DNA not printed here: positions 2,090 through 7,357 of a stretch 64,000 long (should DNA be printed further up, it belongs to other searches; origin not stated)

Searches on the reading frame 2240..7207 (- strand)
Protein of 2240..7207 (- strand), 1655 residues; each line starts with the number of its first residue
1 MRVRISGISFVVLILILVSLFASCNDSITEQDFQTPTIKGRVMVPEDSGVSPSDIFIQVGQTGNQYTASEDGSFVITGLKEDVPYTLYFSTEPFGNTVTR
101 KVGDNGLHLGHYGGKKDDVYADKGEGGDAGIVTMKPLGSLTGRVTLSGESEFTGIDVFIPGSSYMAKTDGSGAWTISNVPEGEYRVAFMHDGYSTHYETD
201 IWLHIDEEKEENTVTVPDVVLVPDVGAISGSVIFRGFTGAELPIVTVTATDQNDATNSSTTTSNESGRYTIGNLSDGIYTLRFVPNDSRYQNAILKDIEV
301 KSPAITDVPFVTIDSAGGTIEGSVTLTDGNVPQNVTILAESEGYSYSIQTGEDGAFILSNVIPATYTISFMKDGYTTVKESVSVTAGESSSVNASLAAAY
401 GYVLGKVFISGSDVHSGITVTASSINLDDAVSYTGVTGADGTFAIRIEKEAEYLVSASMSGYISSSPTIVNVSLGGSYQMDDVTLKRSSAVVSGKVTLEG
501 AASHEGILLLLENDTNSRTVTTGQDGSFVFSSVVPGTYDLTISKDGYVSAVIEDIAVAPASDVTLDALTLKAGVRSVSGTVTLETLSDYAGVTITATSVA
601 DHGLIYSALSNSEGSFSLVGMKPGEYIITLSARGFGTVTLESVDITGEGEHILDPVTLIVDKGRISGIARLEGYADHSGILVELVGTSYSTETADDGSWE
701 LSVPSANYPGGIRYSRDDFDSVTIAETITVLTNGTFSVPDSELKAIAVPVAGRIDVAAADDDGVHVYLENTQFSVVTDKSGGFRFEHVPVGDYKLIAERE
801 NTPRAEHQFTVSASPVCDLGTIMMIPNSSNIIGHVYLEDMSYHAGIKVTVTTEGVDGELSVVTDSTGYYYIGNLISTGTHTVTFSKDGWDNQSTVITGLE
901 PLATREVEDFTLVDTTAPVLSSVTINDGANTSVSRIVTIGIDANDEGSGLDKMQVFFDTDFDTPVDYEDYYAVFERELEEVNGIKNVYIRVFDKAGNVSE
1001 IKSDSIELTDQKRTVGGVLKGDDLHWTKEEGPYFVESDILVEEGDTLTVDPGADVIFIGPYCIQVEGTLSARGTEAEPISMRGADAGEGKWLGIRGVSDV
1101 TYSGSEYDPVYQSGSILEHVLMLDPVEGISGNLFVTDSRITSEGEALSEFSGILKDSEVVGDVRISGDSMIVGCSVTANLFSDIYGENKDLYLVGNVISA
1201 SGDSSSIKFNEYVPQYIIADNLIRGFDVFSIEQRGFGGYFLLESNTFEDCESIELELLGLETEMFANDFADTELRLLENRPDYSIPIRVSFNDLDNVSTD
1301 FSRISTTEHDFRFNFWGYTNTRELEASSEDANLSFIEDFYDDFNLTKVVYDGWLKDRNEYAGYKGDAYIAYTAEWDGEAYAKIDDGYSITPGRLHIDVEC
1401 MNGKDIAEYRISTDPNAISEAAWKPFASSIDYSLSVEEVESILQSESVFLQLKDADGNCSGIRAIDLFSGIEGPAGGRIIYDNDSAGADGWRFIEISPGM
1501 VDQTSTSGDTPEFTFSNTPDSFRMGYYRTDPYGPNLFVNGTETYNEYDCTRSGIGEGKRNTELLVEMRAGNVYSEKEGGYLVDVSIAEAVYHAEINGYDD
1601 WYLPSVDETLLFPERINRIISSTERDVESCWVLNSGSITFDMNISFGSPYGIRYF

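Call 67: search_protein_families(library=pfam, proteins=[window:2240-7207:-], max_evalue=0.01)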
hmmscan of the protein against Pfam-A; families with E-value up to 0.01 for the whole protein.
window:2240-7207:- (1655 aa): 14 families
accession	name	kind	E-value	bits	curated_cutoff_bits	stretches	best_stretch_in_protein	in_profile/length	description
PF13620.12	CarboxypepD_reg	-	2.1e-82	272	32.3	8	319-396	1-81/82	Carboxypeptidase regulatory-like domain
PF13715.12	CarbopepD_reg_2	-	2.2e-38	130.6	32.2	3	141-198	2-60/88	CarboxypepD_reg-like domain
PF14686.12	fn3_3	-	5.8e-29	100.1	24.4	4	321-390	6-73/75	Polysaccharide lyase family 4, domain II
PF09430.16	EMC7_beta-sandw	-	7e-24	84.8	26.6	1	509-547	12-50/122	ER membrane protein complex subunit 7, beta-sandwich domain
PF17210.9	SdrD_B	-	4.3e-17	62.8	29.7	2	245-286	27-68/112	SdrD B-like domain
PF08308.17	PEGA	-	1.9e-10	41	20.8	0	359-396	30-67/71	PEGA domain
PF17802.7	SpaA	-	3.4e-10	40.4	23.1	0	512-541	26-57/91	Prealbumin-like fold domain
PF22902.2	NOMO1-like_9th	-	4.1e-06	26.9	27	0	844-889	14-60/75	BOS complex subunit NOMO1-like, beta sandwich domain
PF23193.1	NOMO_3rd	-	3.7e-05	24.2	27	0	771-809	58-95/120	NOMO third transthyretin-like domain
PF24025.1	Ig_DR_A0283-like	-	0.00011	22.9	27.1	0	580-629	12-61/102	DR_A0283-like, Ig-like domain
PF24893.1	DUF7743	-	0.0007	19.7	27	1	913-1006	2-95/120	Domain of unknown function (DUF7743)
PF20608.4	Phage_tube_C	-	0.00087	20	24.1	0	860-893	40-73/82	Phage tail tube protein C-terminal domain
PF22904.2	NOMO1-like_2nd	-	0.0036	17.8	27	0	767-800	25-63/90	BOS complex subunit NOMO1-like, second beta sandwich domain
PF12866.13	DUF3823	-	0.0072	17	27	0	517-548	35-67/90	Protein of unknown function (DUF3823) N-terminal domain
